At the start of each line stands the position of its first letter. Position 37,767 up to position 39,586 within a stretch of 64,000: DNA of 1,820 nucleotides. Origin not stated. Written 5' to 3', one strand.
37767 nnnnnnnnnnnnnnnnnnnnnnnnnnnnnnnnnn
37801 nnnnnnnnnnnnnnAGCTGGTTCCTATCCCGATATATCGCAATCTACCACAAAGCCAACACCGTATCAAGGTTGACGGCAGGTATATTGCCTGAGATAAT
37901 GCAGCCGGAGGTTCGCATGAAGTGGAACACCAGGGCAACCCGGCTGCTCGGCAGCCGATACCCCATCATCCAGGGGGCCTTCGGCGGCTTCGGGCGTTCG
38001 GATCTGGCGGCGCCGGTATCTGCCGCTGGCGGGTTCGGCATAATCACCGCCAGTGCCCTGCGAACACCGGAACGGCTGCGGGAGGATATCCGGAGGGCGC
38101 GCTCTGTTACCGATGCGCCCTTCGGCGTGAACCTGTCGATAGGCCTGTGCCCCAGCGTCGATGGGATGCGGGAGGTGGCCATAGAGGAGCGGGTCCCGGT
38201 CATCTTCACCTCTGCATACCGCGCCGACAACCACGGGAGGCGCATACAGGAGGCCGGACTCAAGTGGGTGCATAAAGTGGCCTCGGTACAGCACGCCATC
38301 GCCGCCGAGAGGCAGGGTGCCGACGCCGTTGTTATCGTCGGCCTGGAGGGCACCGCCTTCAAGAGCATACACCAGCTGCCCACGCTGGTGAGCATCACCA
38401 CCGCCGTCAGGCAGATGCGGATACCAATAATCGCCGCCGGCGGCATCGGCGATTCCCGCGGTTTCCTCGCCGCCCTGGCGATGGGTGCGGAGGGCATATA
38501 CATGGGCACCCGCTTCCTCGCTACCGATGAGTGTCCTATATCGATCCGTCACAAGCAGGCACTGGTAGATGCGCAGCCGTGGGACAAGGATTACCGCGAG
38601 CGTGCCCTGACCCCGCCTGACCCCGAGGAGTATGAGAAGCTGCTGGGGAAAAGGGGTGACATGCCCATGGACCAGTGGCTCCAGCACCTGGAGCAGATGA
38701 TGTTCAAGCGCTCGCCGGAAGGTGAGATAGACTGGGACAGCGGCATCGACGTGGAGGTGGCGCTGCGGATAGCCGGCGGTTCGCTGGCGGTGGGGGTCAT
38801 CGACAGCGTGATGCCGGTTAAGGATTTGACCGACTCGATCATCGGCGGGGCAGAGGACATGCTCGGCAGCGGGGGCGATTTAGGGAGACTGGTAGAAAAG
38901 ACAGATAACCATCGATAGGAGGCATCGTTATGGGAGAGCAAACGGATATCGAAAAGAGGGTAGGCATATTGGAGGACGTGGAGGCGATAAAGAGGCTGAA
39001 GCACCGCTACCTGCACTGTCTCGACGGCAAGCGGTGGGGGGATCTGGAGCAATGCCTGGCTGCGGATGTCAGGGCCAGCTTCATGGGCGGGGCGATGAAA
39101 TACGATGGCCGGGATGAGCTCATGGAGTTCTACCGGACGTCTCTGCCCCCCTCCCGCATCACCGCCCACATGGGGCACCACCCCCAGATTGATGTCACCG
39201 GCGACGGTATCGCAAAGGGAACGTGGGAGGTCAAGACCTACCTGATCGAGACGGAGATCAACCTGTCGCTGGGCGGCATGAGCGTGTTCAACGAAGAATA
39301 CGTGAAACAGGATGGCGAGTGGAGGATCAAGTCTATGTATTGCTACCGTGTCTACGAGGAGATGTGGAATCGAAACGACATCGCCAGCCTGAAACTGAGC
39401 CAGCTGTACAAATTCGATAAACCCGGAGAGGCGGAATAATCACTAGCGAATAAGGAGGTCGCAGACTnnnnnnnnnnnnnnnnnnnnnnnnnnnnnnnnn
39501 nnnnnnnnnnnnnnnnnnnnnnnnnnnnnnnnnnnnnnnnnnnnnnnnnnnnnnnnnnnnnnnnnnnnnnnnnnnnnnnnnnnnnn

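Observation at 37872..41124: Operon of a nitronate-monooxygenase-like FMN enzyme, three paralogous SnoaL_4/BaiE-like NTF2 proteins and DUF72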

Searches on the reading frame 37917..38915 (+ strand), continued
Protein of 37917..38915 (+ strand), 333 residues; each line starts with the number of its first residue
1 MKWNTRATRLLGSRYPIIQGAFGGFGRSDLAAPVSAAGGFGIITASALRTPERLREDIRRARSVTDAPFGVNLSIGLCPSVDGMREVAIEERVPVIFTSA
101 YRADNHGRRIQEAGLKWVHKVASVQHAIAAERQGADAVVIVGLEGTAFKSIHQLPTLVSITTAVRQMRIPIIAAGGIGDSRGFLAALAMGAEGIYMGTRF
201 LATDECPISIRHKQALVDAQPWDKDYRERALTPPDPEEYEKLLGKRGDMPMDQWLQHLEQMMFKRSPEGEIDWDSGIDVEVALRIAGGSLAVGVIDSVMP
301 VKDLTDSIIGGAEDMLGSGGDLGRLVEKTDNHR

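Call 32: find_encoding_contigs(protein=P0201, flank=5000, max_places=3)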
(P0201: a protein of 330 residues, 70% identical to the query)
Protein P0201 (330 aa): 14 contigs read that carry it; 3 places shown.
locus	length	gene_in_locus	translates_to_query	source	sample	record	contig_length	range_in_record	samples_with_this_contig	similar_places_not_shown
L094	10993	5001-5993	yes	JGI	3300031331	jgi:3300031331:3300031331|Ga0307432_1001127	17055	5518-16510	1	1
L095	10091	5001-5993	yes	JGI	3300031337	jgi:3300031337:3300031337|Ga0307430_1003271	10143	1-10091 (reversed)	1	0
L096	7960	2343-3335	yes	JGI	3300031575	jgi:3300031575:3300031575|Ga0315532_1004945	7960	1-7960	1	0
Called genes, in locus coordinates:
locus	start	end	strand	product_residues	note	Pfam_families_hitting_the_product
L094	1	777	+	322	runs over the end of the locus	-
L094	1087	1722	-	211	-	PF01592:NifU_N, PF01883:FeS_assembly_P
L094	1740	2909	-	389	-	PF00266:Aminotran_5, PF01041:DegT_DnrJ_EryC1 (weak)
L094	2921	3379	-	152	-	PF13686:DrsE_2, PF02635:DsrE (weak), PF13686:DrsE_2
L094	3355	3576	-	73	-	PF01206:TusA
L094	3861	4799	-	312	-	PF02596:DUF169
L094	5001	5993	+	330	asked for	PF00478:IMPDH (weak), PF03060:NMO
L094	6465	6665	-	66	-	-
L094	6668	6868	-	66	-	PF10133:CooT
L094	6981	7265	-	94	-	-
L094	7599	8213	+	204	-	PF06197:DUF998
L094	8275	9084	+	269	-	PF02596:DUF169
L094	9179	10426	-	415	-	PF00753:Lactamase_B, PF14863:Alkyl_sulf_dimr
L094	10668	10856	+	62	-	-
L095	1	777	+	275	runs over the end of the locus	?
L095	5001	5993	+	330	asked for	PF00478:IMPDH (weak), PF03060:NMO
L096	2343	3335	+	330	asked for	PF00478:IMPDH (weak), PF03060:NMO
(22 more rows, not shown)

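Call 33: find_encoding_contigs(protein=P0187, flank=5000, max_places=2)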
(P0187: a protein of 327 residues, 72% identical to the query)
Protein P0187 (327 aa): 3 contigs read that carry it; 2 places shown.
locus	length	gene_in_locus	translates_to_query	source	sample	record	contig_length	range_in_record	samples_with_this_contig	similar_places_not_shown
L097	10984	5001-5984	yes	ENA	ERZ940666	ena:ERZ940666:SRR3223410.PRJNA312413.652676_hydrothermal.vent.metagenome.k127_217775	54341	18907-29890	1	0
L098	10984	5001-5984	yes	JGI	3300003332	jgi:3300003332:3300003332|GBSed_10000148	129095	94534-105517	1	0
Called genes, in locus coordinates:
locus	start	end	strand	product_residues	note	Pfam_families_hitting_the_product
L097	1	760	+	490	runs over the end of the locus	PF02550:AcetylCoA_hydro, PF13336:AcetylCoA_hyd_C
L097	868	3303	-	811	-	PF02901:PFL-like, PF01228:Gly_radical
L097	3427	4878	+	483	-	PF01565:FAD_binding_4, PF02913:FAD-oxidase_C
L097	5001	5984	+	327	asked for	PF00478:IMPDH (weak), PF03060:NMO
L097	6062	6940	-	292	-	PF09754:PAC2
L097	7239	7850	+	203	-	PF08902:DUF1848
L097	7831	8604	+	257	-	PF23023:Anti-Pycsar_Apyc1 (faint), PF13483:Lactamase_B_3 (weak), PF00753:Lactamase_B (weak), PF12706:Lactamase_B_2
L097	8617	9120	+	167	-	PF02464:CinA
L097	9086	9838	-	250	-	PF00753:Lactamase_B, PF19583:ODP (weak)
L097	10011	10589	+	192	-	PF20362:DUF6657 (weak)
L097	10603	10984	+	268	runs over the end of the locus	PF02146:SIR2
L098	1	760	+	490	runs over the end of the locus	PF02550:AcetylCoA_hydro, PF13336:AcetylCoA_hyd_C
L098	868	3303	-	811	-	PF02901:PFL-like, PF01228:Gly_radical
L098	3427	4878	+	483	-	PF01565:FAD_binding_4, PF02913:FAD-oxidase_C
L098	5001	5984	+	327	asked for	PF00478:IMPDH (weak), PF03060:NMO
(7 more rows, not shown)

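Call 34: find_encoding_contigs(protein=P0240, flank=5000, max_places=2)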
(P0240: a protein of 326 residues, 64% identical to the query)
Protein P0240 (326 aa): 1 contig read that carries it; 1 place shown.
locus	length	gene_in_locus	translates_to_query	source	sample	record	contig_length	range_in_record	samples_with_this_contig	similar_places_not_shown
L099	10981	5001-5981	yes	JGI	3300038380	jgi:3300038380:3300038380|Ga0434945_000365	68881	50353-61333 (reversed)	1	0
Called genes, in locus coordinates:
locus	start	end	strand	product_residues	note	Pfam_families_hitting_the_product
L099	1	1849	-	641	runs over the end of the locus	PF00724:Oxidored_FMN, PF00890:FAD_binding_2 (faint), PF01266:DAO (faint), PF01494:FAD_binding_3 (faint), PF07992:Pyr_redox_2, PF12831:FAD_oxidored, PF13450:NAD_binding_8 (weak), PF00070:Pyr_redox, +2 more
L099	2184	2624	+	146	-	PF11690:DUF3287 (faint), PF06419:COG6_N (faint)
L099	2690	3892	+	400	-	PF06050:HGD-D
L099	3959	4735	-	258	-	PF19842:YqeC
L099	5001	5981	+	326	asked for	PF03060:NMO, PF00977:His_biosynth (weak), PF01070:FMN_dh (weak), PF02581:TMP-TENI (weak), PF00478:IMPDH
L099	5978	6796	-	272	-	PF12911:OppC_N, PF00528:BPD_transp_1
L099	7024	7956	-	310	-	PF19300:BPD_transp_1_N, PF00528:BPD_transp_1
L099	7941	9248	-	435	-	PF00496:SBP_bac_5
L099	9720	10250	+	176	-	PF01398:JAB (weak), PF14464:Prok-JAB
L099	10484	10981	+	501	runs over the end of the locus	PF08668:HDOD, PF00990:GGDEF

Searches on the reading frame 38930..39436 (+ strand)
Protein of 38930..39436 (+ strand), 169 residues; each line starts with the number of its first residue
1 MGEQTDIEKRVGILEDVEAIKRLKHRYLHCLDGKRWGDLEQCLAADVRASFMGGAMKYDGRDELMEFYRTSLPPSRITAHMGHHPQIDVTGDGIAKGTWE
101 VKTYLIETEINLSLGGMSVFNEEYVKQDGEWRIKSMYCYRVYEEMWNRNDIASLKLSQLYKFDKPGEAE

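Call 4: search_protein_families(library=pfam, proteins=[window:38930-39436:+], max_evalue=0.01)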
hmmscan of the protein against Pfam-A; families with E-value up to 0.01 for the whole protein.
window:38930-39436:+ (169 aa): 4 families
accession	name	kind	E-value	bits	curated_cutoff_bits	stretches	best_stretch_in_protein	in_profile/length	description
PF13577.12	SnoaL_4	-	8.7e-26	90.8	24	1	14-136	3-125/126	SnoaL-like domain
PF12680.13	SnoaL_2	-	3.9e-05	24.6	27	1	26-87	3-61/102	SnoaL-like domain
PF14534.12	DUF4440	-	0.0037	18.1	25.2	0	20-133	1-107/107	Domain of unknown function (DUF4440)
PF07366.18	SnoaL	-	0.0081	16.4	28.4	0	23-70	3-49/126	SnoaL-like polyketide cyclase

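Call 7: search_protein_families(library=ncbifam, proteins=[window:38930-39436:+], max_evalue=0.01)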
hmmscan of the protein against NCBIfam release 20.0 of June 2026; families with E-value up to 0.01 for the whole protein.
window:38930-39436:+ (169 aa): 0 families

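Call 41: search_solved_structures(query=window:38930-39436:+, max_evalue=0.01, show_alignments=1)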
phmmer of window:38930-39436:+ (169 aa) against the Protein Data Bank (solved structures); distinct sequences matched with E-value up to 0.01: 6.
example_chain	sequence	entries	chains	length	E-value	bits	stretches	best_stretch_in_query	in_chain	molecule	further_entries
4l8p_A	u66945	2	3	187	2.9e-28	102.1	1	7-149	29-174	Bile acid 7a-dehydratase, BaiE | Bile acid 7-alpha dehydratase, BaiE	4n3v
4l8o_A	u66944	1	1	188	3.5e-27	98.6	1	7-150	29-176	Bile acid 7a-dehydratase, BaiE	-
4leh_A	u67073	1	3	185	5.2e-26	94.8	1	7-149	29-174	Bile acid 7-alpha dehydratase, BaiE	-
8abv_A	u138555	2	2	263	3.5e-06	30.2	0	5-71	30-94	SnoaL-like domain-containing protein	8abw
8abu_A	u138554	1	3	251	2.1e-05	27.7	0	7-70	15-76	SnoaL-like domain-containing protein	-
8abt_A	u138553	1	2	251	2.1e-05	27.7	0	7-70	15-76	SnoaL-like domain-containing protein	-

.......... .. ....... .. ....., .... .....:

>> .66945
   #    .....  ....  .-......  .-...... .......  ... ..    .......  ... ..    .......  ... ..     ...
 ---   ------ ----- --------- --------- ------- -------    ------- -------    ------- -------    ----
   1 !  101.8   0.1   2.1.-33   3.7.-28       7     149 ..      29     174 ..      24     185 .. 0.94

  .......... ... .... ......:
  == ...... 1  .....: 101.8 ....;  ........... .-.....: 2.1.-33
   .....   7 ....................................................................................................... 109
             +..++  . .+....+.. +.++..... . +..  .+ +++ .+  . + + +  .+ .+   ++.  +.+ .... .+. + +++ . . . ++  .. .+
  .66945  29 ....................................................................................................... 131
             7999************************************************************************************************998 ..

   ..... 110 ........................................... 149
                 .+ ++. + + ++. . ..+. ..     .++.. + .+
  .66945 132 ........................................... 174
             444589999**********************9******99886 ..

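Call 70: predict_structure(alignment_id=A5)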
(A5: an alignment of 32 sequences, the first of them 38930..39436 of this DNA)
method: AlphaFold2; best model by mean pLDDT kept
length: 169 residues; sequences in the alignment: 32
mean_pLDDT: 92.0   pTM: 0.86
mean pLDDT of the five models: 92.0, 90.3, 88.9, 88.8, 88.0
residues with pLDDT >= 90: 137; 70-90: 23; 50-70: 7; < 50: 2
segments of 3 or more residues with pLDDT < 50: none
pLDDT, mean of each block of 10 residues (from residue 1): 83 97 98 98 98 92 98 95 91 96 95 94 97 96 93 84 55
secondary structure, 60 per line:
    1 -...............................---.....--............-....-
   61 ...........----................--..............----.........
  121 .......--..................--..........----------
elements in order: H2-32 H36-40 E43-51 E56-59 H61-71 E76-91 E94-107 E112-127 E130-147 E150-159

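Call 73: fold_search(model_id=the predicted structure, library=pdb)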
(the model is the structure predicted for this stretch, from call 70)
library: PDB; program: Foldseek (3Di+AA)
matches with E <= 10: 1273; with E <= 0.001: 703
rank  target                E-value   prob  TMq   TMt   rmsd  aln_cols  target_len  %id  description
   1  4leh_A                2.2e-15  1.00  0.82  0.83   1.7       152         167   32  Crystal structure of a bile-acid 7-alpha dehydratase (CLOSCI_03134) from Clostridium scindens ATCC 35704 at 2.90 A res (released 2013-08-21)
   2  4n3v_A                2.6e-15  1.00  0.80  0.80   2.5       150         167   34  Crystal structure of a bile-acid 7-alpha dehydratase (CLOHIR_00079) from Clostridium hiranonis DSM 13275 at 1.89 A res (released 2013-12-04)
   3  4l8p                  2.6e-15  1.00  0.79  0.79   2.2       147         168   35  Crystal structure of a bile-acid 7-alpha dehydratase (CLOHIR_00079) from Clostridium hiranonis DSM 13275 at 1.60 A resol (released 2013-08-21)
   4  4l8o                  8.1e-15  1.00  0.78  0.80   2.1       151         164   32  Crystal structure of a bile-acid 7-alpha dehydratase (CLOHYLEM_06634) from Clostridium hylemonae DSM 15053 at 2.20 A res (released 2013-08-21)
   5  8abt_B                7.0e-10  1.00  0.73  0.54   2.5       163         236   22  Crystal structure of NaLdpA in complex with the product analog Resveratrol (released 2023-02-01)
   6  3s5c_B                7.8e-10  1.00  0.72  0.81   8.1       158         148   20  Crystal Structure of a Hexachlorocyclohexane dehydrochlorinase (LinA) Type2 (released 2012-05-23)
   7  3s5c_F                1.0e-09  1.00  0.72  0.83   1.9       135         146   21  Crystal Structure of a Hexachlorocyclohexane dehydrochlorinase (LinA) Type2 (released 2012-05-23)
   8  8abt_A                1.3e-09  1.00  0.73  0.54   2.5       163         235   22  Crystal structure of NaLdpA in complex with the product analog Resveratrol (released 2023-02-01)
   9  3ef8_A                1.5e-09  1.00  0.71  0.80   1.7       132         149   20  Crystal structure of Putative Scytalone Dehydratase (YP_496742.1) from NOVOSPHINGOBIUM AROMATICIVORANS DSM 12444 at 1. (released 2008-09-30)
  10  3a76_B                1.5e-09  1.00  0.73  0.80   8.1       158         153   20  The crystal structure of LinA (released 2010-09-15)
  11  8abv                  1.6e-09  1.00  0.73  0.52   2.8       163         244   24  Crystal structure of SpLdpA in complex with erythro-DGPD (released 2023-02-01)
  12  3s5c_E                1.6e-09  1.00  0.70  0.77   8.2       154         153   21  Crystal Structure of a Hexachlorocyclohexane dehydrochlorinase (LinA) Type2 (released 2012-05-23)
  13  8abu_B                2.9e-09  1.00  0.76  0.55   3.6       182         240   20  Crystal structure of NaLdpA mutant H97Q in complex with erythro-DGPD (released 2023-02-01)
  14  8abu_C                3.5e-09  1.00  0.76  0.56   4.7       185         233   20  Crystal structure of NaLdpA mutant H97Q in complex with erythro-DGPD (released 2023-02-01)
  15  3s5c_A                3.9e-09  1.00  0.72  0.81   8.0       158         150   21  Crystal Structure of a Hexachlorocyclohexane dehydrochlorinase (LinA) Type2 (released 2012-05-23)
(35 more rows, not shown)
